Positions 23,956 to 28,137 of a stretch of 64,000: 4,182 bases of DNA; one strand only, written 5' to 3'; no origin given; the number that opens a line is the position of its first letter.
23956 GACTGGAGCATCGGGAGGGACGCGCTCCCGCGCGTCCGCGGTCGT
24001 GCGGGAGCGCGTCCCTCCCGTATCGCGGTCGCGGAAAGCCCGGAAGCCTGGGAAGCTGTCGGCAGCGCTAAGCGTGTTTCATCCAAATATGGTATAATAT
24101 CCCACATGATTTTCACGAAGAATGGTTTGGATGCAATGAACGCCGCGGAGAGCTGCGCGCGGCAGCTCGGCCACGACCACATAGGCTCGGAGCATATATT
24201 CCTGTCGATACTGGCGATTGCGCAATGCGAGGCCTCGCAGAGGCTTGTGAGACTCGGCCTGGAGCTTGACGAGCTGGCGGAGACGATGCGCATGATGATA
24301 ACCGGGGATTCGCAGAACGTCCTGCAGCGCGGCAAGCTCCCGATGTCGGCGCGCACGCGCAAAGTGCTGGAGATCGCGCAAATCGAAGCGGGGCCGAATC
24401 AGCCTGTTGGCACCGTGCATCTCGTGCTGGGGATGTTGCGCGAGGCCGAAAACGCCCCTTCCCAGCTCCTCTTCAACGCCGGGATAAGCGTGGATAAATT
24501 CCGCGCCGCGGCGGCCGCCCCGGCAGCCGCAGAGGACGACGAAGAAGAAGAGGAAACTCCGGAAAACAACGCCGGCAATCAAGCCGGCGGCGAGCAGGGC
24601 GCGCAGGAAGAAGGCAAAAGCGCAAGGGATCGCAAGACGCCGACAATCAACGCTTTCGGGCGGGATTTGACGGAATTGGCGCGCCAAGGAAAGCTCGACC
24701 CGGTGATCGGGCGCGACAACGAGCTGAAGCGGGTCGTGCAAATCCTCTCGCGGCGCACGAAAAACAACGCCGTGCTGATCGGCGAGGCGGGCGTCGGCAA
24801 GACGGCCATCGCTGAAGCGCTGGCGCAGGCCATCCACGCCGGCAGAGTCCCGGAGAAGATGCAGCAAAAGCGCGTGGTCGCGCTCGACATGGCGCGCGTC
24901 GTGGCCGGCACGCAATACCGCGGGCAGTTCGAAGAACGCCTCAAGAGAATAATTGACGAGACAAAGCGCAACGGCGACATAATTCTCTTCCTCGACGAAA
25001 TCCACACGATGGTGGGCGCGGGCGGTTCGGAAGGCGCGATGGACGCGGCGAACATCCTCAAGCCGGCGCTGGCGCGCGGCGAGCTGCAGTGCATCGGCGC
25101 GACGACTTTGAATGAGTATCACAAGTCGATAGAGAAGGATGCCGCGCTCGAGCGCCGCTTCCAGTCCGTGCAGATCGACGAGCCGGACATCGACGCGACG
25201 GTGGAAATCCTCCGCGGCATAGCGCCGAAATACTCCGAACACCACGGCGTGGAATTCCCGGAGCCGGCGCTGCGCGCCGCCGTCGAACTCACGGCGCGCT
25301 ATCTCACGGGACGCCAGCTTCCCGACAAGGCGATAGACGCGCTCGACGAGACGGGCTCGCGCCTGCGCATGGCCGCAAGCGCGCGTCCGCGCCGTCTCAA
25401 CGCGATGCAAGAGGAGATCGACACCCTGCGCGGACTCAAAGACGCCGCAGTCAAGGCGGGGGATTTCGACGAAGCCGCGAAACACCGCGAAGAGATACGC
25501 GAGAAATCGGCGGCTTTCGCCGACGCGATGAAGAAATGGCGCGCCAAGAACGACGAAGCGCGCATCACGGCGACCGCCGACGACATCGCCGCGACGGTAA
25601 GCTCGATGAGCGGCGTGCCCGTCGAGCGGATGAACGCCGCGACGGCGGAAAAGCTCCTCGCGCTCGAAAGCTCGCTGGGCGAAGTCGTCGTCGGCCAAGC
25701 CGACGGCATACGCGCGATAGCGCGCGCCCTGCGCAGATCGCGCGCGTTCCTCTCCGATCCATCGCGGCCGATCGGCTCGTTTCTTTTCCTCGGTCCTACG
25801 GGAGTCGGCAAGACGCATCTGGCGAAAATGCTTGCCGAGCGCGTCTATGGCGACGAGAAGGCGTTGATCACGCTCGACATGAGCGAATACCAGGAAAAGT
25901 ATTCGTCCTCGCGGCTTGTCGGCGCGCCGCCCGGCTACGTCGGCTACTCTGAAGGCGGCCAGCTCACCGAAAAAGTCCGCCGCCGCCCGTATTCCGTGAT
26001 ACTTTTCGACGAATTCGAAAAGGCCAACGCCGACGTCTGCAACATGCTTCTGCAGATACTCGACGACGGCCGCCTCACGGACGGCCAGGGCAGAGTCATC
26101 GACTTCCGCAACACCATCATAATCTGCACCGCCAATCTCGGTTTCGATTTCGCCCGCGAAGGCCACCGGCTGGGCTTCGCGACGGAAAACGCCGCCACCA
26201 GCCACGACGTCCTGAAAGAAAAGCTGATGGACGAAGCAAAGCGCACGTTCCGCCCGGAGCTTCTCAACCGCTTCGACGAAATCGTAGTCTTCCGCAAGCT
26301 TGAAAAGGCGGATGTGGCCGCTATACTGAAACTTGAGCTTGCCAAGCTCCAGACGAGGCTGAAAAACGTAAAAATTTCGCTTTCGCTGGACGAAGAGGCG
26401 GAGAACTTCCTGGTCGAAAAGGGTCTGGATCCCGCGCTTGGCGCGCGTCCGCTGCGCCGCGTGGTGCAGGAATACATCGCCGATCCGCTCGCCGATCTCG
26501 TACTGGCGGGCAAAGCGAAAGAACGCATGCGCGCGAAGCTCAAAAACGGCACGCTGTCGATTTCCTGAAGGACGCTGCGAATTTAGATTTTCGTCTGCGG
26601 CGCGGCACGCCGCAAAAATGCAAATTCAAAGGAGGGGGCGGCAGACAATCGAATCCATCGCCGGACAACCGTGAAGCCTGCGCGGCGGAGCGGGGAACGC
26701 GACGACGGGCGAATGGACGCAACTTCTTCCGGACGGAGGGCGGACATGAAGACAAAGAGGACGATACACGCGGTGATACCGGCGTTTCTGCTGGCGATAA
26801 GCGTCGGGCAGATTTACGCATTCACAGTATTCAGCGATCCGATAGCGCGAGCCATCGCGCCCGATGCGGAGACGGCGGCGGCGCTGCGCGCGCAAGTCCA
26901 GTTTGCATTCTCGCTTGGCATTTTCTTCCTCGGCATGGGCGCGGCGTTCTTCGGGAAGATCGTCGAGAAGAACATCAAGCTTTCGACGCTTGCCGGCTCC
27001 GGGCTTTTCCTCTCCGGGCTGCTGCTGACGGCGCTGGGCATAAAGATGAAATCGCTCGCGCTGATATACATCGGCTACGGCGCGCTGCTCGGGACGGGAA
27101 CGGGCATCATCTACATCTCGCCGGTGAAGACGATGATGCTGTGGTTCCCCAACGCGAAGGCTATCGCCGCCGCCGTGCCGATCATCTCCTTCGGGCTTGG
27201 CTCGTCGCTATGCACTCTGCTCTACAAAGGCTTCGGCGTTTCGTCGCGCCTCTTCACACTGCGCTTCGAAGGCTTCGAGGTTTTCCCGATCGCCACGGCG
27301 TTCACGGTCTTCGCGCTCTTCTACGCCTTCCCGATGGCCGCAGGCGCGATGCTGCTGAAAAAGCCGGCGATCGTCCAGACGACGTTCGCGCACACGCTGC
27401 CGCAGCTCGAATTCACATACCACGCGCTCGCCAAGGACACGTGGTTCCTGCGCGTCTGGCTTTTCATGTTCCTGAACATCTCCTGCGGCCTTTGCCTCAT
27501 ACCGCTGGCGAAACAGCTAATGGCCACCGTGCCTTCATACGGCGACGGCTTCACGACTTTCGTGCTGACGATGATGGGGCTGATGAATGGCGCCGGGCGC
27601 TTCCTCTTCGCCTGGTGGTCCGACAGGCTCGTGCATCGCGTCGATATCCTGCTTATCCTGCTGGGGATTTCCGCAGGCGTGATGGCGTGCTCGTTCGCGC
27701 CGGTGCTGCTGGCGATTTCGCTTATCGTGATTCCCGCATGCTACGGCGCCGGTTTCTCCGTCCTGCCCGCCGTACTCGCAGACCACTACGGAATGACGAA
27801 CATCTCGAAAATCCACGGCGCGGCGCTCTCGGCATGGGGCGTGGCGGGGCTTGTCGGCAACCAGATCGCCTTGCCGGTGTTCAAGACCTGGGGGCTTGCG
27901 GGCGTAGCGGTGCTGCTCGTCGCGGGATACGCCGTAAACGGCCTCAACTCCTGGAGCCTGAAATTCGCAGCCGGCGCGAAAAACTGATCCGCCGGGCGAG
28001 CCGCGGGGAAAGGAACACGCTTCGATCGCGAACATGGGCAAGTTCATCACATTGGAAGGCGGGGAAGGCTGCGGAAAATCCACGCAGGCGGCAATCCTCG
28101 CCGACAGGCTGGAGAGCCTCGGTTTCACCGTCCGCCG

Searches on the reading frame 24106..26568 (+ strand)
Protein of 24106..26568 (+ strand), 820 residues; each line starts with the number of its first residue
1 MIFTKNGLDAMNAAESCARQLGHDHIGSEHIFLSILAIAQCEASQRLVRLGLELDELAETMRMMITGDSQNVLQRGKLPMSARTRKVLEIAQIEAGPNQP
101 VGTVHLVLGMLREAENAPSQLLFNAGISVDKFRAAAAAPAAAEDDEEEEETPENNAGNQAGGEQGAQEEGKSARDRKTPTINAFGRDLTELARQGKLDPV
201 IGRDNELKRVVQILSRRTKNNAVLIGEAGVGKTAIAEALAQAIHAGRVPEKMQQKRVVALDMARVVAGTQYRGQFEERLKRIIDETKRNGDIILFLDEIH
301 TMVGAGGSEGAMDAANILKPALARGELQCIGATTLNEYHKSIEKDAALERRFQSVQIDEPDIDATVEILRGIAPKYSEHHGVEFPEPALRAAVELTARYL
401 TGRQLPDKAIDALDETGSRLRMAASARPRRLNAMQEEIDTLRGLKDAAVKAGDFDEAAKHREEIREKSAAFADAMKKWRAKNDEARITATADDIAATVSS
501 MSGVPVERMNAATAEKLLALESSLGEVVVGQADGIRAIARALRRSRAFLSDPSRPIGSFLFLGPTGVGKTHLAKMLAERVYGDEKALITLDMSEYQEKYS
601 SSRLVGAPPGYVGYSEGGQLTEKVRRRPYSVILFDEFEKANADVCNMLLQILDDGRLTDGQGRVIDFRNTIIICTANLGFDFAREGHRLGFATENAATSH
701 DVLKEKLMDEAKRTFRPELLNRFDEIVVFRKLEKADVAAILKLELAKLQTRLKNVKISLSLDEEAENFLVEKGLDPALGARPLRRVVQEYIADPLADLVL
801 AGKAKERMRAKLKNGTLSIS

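Call 11: search_protein_families(library=pfam, proteins=[window:24106-26568:+])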
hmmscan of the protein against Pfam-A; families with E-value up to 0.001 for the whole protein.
window:24106-26568:+ (820 aa): 28 families (the best 25 are shown)
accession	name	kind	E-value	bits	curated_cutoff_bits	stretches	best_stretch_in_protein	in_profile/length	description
PF07724.20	AAA_2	-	3.5e-66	222.8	27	1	554-726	1-166/166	AAA domain (Cdc48 subfamily)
PF17871.7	AAA_lid_9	-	3.2e-29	101.3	22.8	1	362-461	2-101/104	AAA lid domain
PF00004.35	AAA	-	2.8e-24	86.5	21.2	2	223-354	2-125/131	ATPase family associated with various cellular activities (AAA)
PF10431.15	ClpB_D2-small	-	2.6e-22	79.1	21.9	1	732-807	1-76/81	C-terminal, D2-small domain, of ClpB protein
PF07728.20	AAA_5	-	1.8e-16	60.9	22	1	559-678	2-123/139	AAA domain (dynein-related subfamily)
PF00158.32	Sigma54_activat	-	1.3e-12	48.1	20.2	1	558-675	24-141/168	Sigma-54 interaction domain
PF13191.12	AAA_16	-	5.9e-11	43.6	32.6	1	200-255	2-63/167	AAA ATPase domain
PF13401.12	AAA_22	-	1.8e-10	41.7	27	1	217-308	3-97/130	AAA domain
PF02861.25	Clp_N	-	1.2e-09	38.6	20.7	1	101-135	13-47/53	Clp amino terminal domain, pathogenicity island component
PF01695.23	IstB_IS21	-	1.1e-08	35.4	24.1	1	217-283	90-152/238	IstB-like ATP binding protein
PF20720.3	nSTAND3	-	1.5e-08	34.9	27.2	0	207-244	7-42/155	Novel STAND NTPase 3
PF13173.12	AAA_14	-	4.3e-07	30.4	27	0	221-303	4-75/129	AAA domain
PF01637.24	ATPase_2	-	9.4e-07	29.3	33.2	0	203-241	4-42/225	ATPase domain predominantly from Archaea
PF05729.18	NACHT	-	1.8e-06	28.3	26.7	0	223-252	4-33/167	NACHT domain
PF05621.17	TniB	-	1.1e-05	25.4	22.4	0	206-357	22-184/189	Bacterial TniB protein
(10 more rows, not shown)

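Call 13: find_encoding_contigs(protein=window:24106-26568:+, flank=3000, max_places=10)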
Protein window:24106-26568:+ (820 aa): 3 contigs read that carry it; 1 place shown.
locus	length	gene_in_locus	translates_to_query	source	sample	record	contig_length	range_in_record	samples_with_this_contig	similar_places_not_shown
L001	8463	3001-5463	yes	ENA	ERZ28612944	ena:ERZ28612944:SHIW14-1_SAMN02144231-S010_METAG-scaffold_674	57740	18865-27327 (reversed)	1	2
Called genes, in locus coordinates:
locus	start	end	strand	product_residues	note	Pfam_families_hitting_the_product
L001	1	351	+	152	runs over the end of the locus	PF00137:ATP-synt_C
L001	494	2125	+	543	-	-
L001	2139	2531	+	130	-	PF00550:PP-binding (weak)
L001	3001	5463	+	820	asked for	PF02861:Clp_N, PF13191:AAA_16 (weak), PF00004:AAA, PF17871:AAA_lid_9, PF00004:AAA, PF07724:AAA_2, PF07728:AAA_5, PF10431:ClpB_D2-small, +11 more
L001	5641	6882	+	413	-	PF07690:MFS_1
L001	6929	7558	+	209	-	PF02223:Thymidylate_kin, PF13521:AAA_28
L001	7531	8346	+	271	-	PF13177:DNA_pol3_delta2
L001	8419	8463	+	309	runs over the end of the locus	PF01261:AP_endonuc_2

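Call 19: find_homologous_proteins(query=window:24106-26568:+, max_evalue=1e-100)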
Query window:24106-26568:+ (820 aa): 7942 proteins with E <= 1e-100 among 8000 candidates; the best 120 are listed.
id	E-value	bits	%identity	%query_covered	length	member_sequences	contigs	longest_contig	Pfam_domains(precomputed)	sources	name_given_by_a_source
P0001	0.0e+0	1773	100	100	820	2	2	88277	PF13173.13,PF02861.26,PF00004.36,PF13401.13,PF23569.2,PF17871.8,PF01637.25,PF07728.21,PF13191.13,PF01695.24,PF00158.33,PF07724.21,PF00005.34,PF12775.14,PF05729.19,PF05621.18,PF10431.16,PF20720.4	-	-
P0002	0.0e+0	1412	79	100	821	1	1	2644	PF13173.13,PF02861.26,PF00004.36,PF13401.13,PF23569.2,PF17871.8,PF01637.25,PF06309.18,PF07728.21,PF13191.13,PF01695.24,PF00158.33,PF07724.21,PF05621.18,PF10431.16,PF20720.4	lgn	-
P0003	0.0e+0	1386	77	100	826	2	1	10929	PF13173.13,PF02861.26,PF00004.36,PF13401.13,PF23569.2,PF17871.8,PF01637.25,PF06309.18,PF07728.21,PF13191.13,PF01695.24,PF00158.33,PF07724.21,PF05729.19,PF05621.18,PF10431.16,PF20720.4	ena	-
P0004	0.0e+0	1381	77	100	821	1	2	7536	PF13173.13,PF02861.26,PF00004.36,PF13401.13,PF23569.2,PF17871.8,PF01637.25,PF07728.21,PF13191.13,PF01695.24,PF00158.33,PF07724.21,PF05621.18,PF10431.16,PF20720.4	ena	-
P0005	0.0e+0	1378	76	100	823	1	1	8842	PF13173.13,PF02861.26,PF20030.6,PF00004.36,PF13401.13,PF23569.2,PF17871.8,PF01637.25,PF06309.18,PF07728.21,PF13191.13,PF01695.24,PF00158.33,PF07724.21,PF12775.14,PF05729.19,PF05621.18,PF10431.16,PF20720.4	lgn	-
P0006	0.0e+0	1348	76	99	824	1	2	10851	PF13173.13,PF02861.26,PF00004.36,PF13401.13,PF23569.2,PF17871.8,PF07728.21,PF13191.13,PF01695.24,PF00158.33,PF07724.21,PF12775.14,PF05729.19,PF05621.18,PF10431.16,PF20720.4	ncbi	-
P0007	0.0e+0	1346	75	99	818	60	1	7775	PF13173.13,PF02861.26,PF00004.36,PF13401.13,PF23569.2,PF17871.8,PF01637.25,PF07728.21,PF13191.13,PF01695.24,PF00158.33,PF07724.21,PF12775.14,PF05729.19,PF05621.18,PF10431.16,PF20720.4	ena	-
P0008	0.0e+0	1346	75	100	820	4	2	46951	PF13173.13,PF02861.26,PF00004.36,PF13401.13,PF23569.2,PF17871.8,PF01637.25,PF07728.21,PF13191.13,PF01695.24,PF00158.33,PF07724.21,PF05621.18,PF10431.16,PF20720.4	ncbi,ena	-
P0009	0.0e+0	1342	75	100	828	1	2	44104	PF13173.13,PF02861.26,PF00004.36,PF13401.13,PF23569.2,PF17871.8,PF01637.25,PF07728.21,PF13191.13,PF01695.24,PF00158.33,PF07724.21,PF12775.14,PF05729.19,PF05621.18,PF10431.16,PF20720.4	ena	-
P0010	0.0e+0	1339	76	99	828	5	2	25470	PF13173.13,PF02861.26,PF00004.36,PF13401.13,PF23569.2,PF17871.8,PF01637.25,PF07728.21,PF13191.13,PF01695.24,PF00158.33,PF07724.21,PF12775.14,PF05729.19,PF05621.18,PF10431.16,PF20720.4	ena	-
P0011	0.0e+0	1334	75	100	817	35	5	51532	PF13173.13,PF02861.26,PF20030.6,PF00004.36,PF13401.13,PF23569.2,PF17871.8,PF01637.25,PF06309.18,PF07728.21,PF13191.13,PF01695.24,PF00158.33,PF07724.21,PF12775.14,PF05729.19,PF05621.18,PF10431.16,PF20720.4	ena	-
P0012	0.0e+0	1333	74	100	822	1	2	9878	PF13173.13,PF02861.26,PF00004.36,PF13401.13,PF23569.2,PF17871.8,PF01637.25,PF06309.18,PF07728.21,PF13191.13,PF01695.24,PF00158.33,PF07724.21,PF05729.19,PF05621.18,PF10431.16,PF20720.4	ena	-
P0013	0.0e+0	1333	75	100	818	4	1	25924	PF13173.13,PF02861.26,PF20030.6,PF00004.36,PF13401.13,PF23569.2,PF17871.8,PF01637.25,PF06309.18,PF07728.21,PF13191.13,PF01695.24,PF00158.33,PF07724.21,PF12775.14,PF05729.19,PF02367.24,PF05621.18,PF10431.16,PF20720.4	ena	-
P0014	0.0e+0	1333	75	99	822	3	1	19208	PF13173.13,PF02861.26,PF00004.36,PF13401.13,PF23569.2,PF17871.8,PF01637.25,PF07728.21,PF13191.13,PF01695.24,PF00158.33,PF07724.21,PF05729.19,PF05621.18,PF10431.16,PF20720.4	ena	-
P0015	0.0e+0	1332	75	100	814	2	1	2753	PF13173.13,PF02861.26,PF20030.6,PF00004.36,PF13401.13,PF23569.2,PF17871.8,PF01637.25,PF06309.18,PF07728.21,PF13191.13,PF01695.24,PF00158.33,PF07724.21,PF12775.14,PF05729.19,PF05621.18,PF10431.16,PF20720.4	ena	-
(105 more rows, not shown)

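Call 20: find_encoding_contigs(protein=P0003, flank=3000, max_places=2)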
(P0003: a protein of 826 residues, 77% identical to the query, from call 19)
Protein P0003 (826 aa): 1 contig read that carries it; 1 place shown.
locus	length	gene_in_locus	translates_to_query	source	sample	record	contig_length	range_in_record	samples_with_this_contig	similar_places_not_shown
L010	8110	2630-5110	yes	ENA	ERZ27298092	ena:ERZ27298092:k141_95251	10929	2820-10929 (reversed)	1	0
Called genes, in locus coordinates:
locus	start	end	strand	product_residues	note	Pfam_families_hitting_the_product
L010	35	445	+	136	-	PF05128:DUF697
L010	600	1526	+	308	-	-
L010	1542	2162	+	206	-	PF11738:DUF3298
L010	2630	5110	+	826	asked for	PF02861:Clp_N, PF13191:AAA_16 (weak), PF00004:AAA, PF17871:AAA_lid_9, PF00004:AAA, PF07724:AAA_2, PF07728:AAA_5, PF10431:ClpB_D2-small, +10 more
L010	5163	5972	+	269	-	PF01734:Patatin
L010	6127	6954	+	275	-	-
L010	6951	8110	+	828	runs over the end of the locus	PF12450:vWF_A, PF00092:VWA, PF13519:VWA_2, PF13768:VWA_3 (weak), PF12034:YfbK_C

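Call 21: find_encoding_contigs(protein=P0004, flank=3000, max_places=2)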
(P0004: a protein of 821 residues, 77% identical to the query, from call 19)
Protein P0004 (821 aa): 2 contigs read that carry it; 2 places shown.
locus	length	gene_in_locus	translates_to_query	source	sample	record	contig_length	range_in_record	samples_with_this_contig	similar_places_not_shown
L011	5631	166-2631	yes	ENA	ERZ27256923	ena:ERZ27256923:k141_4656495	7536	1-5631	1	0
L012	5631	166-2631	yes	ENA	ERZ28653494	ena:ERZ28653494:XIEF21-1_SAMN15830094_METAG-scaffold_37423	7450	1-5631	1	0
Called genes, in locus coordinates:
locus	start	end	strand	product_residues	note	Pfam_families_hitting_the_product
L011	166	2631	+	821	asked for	PF02861:Clp_N, PF13191:AAA_16 (weak), PF00004:AAA, PF17871:AAA_lid_9, PF00004:AAA, PF07724:AAA_2, PF07728:AAA_5, PF10431:ClpB_D2-small, +8 more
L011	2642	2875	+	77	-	PF12637:TSCPD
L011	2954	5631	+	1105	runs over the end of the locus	PF02837:Glyco_hydro_2_N, PF13364:BetaGal_ABD2 (faint), PF00703:Glyco_hydro_2, PF02836:Glyco_hydro_2_C, PF18565:Glyco_hydro2_C5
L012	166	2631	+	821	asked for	PF02861:Clp_N, PF13191:AAA_16 (weak), PF00004:AAA, PF17871:AAA_lid_9, PF00004:AAA, PF07724:AAA_2, PF07728:AAA_5, PF10431:ClpB_D2-small, +8 more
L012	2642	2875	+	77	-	PF12637:TSCPD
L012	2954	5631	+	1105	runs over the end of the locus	PF02837:Glyco_hydro_2_N, PF13364:BetaGal_ABD2 (faint), PF00703:Glyco_hydro_2, PF02836:Glyco_hydro_2_C, PF18565:Glyco_hydro2_C5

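Call 22: find_encoding_contigs(protein=P0006, flank=3000, max_places=2)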
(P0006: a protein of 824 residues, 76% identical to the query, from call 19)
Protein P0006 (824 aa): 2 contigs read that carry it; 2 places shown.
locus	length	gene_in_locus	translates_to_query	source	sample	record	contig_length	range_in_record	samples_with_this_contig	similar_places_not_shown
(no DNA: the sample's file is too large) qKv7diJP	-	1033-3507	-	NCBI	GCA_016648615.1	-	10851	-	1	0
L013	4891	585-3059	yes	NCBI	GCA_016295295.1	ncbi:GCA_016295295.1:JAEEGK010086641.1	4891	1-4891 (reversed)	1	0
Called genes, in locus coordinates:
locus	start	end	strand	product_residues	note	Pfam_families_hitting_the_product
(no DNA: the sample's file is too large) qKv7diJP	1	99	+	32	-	?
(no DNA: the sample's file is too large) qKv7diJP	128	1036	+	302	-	PF27454:McsB_C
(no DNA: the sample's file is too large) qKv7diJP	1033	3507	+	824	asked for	PF02861:Clp_N, PF23569:NBD_SMAX1, PF00004:AAA, PF17871:AAA_lid_9, PF00004:AAA, PF07724:AAA_2, PF07728:AAA_5, PF10431:ClpB_D2-small, +9 more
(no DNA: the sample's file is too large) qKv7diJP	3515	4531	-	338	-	PF00535:Glycos_transf_2, PF13641:Glyco_tranf_2_3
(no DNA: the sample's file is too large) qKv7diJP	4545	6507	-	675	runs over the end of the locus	PF02518:HATPase_c (weak), PF13589:HATPase_c_3, PF01119:DNA_mis_repair, PF08676:MutL_C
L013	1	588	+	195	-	?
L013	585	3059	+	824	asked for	PF02861:Clp_N, PF23569:NBD_SMAX1, PF00004:AAA, PF17871:AAA_lid_9, PF00004:AAA, PF07724:AAA_2, PF07728:AAA_5, PF10431:ClpB_D2-small, +9 more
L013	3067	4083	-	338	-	PF00535:Glycos_transf_2, PF13641:Glyco_tranf_2_3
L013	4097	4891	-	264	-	?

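Call 23: find_encoding_contigs(protein=P0008, flank=3000, max_places=2)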
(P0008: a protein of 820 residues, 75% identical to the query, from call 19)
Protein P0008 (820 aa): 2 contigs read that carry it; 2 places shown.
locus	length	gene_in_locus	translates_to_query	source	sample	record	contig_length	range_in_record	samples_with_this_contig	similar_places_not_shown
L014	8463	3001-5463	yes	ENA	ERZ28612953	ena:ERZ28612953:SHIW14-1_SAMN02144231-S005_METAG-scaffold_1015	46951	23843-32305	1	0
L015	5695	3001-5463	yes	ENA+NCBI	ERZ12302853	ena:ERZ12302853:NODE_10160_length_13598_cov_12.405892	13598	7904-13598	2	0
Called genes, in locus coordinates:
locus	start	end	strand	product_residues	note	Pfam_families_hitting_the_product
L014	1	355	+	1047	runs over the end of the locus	PF00754:F5_F8_type_C (weak), PF22633:F5_F8_type_C_2 (weak)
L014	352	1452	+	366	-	PF00890:FAD_binding_2 (faint), PF03486:HI0933_like, PF13450:NAD_binding_8 (weak), PF13738:Pyr_redox_3 (faint)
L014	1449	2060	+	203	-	PF02517:Rce1-like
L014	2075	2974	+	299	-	PF06439:3keto-disac_hyd (weak), PF00722:Glyco_hydro_16, PF26113:GH16_XgeA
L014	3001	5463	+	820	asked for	PF02861:Clp_N, PF13191:AAA_16 (weak), PF00004:AAA, PF17871:AAA_lid_9, PF00004:AAA, PF07724:AAA_2, PF07728:AAA_5, PF10431:ClpB_D2-small, +8 more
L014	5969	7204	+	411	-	PF00149:Metallophos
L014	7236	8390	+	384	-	PF13377:Peripla_BP_3, PF12833:HTH_18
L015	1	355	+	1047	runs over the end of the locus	PF00754:F5_F8_type_C (weak), PF22633:F5_F8_type_C_2 (weak)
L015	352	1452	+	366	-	PF00890:FAD_binding_2 (faint), PF03486:HI0933_like, PF13450:NAD_binding_8 (weak), PF13738:Pyr_redox_3 (faint)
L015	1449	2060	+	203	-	PF02517:Rce1-like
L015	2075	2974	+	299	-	PF06439:3keto-disac_hyd (weak), PF00722:Glyco_hydro_16, PF26113:GH16_XgeA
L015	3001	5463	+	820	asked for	PF02861:Clp_N, PF13191:AAA_16 (weak), PF00004:AAA, PF17871:AAA_lid_9, PF00004:AAA, PF07724:AAA_2, PF07728:AAA_5, PF10431:ClpB_D2-small, +8 more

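Call 30: find_encoding_contigs(protein=P0005, flank=2500, max_places=1)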
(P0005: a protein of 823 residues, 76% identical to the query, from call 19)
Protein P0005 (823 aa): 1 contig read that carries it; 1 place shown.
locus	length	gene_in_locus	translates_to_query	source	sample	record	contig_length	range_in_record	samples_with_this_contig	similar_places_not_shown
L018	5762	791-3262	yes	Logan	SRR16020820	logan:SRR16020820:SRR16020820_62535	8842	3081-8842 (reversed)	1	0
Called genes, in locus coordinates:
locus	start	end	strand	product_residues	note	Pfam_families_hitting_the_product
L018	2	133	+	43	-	?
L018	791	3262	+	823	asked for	PF02861:Clp_N, PF23569:NBD_SMAX1, PF00004:AAA, PF17871:AAA_lid_9, PF00004:AAA, PF07724:AAA_2, PF07728:AAA_5, PF10431:ClpB_D2-small, +12 more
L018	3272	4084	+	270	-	PF01734:Patatin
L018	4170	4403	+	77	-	PF12637:TSCPD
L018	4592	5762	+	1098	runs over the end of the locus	PF02837:Glyco_hydro_2_N, PF13364:BetaGal_ABD2 (weak), PF00703:Glyco_hydro_2, PF02836:Glyco_hydro_2_C (weak), PF18565:Glyco_hydro2_C5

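Call 31: find_encoding_contigs(protein=P0009, flank=2500, max_places=1)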
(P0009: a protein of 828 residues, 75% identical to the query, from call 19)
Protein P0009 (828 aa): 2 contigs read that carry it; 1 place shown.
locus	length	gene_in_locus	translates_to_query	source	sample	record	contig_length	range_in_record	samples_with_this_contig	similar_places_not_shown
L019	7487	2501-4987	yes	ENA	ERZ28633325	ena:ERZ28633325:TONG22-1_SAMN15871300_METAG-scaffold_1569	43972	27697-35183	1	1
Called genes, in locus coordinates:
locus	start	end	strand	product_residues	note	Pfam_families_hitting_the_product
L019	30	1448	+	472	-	PF01637:ATPase_2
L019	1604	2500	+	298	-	PF27454:McsB_C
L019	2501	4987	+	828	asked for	PF02861:Clp_N, PF23569:NBD_SMAX1, PF00004:AAA, PF17871:AAA_lid_9, PF00004:AAA, PF07724:AAA_2, PF07728:AAA_5, PF10431:ClpB_D2-small, +10 more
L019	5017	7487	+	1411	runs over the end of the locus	PF00754:F5_F8_type_C (weak), PF22633:F5_F8_type_C_2 (faint), PF00754:F5_F8_type_C (weak)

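Call 32: find_encoding_contigs(protein=P0010, flank=2500, max_places=1)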
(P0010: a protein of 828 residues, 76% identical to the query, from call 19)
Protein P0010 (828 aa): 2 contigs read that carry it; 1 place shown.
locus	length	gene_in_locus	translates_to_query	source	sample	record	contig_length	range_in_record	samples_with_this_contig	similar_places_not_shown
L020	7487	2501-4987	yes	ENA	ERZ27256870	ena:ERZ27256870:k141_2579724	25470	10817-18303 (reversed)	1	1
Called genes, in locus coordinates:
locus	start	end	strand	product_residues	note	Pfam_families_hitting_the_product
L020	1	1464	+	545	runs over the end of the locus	PF00118:Cpn60_TCP1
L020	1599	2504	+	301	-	PF27454:McsB_C (weak)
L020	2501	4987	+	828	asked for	PF02861:Clp_N, PF13191:AAA_16, PF23569:NBD_SMAX1, PF00004:AAA, PF17871:AAA_lid_9, PF00004:AAA, PF07724:AAA_2, PF07728:AAA_5, +10 more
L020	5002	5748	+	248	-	PF25084:LbH_EIF2B (faint), PF25087:GMPPB_C (faint), PF00132:Hexapep (faint)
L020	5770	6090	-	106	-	-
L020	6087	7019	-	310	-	PF00763:THF_DHG_CYH, PF02882:THF_DHG_CYH_C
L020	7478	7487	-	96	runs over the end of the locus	-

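Call 33: find_encoding_contigs(protein=P0011, flank=2500, max_places=1)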
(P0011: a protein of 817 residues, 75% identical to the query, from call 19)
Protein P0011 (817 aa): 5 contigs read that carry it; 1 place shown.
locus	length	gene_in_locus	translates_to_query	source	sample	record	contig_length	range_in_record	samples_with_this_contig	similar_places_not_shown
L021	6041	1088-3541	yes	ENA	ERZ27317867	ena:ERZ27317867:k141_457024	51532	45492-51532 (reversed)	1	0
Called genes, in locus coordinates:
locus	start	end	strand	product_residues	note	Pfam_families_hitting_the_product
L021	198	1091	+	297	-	PF27454:McsB_C (weak)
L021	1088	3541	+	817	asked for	PF02861:Clp_N, PF23569:NBD_SMAX1, PF00004:AAA, PF17871:AAA_lid_9, PF00004:AAA, PF07724:AAA_2, PF07728:AAA_5, PF10431:ClpB_D2-small, +12 more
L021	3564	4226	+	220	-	PF02660:G3P_acyltransf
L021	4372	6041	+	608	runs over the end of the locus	-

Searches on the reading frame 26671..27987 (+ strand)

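Call 11: search_protein_families(library=pfam, proteins=[window:26671-27987:+])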
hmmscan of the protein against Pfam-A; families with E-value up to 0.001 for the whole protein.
window:26671-27987:+ (438 aa): 1 family
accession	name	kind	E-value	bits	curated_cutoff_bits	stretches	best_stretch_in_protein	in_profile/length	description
PF07690.21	MFS_1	-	5.8e-08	32.5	33.4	1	71-396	29-346/347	Major Facilitator Superfamily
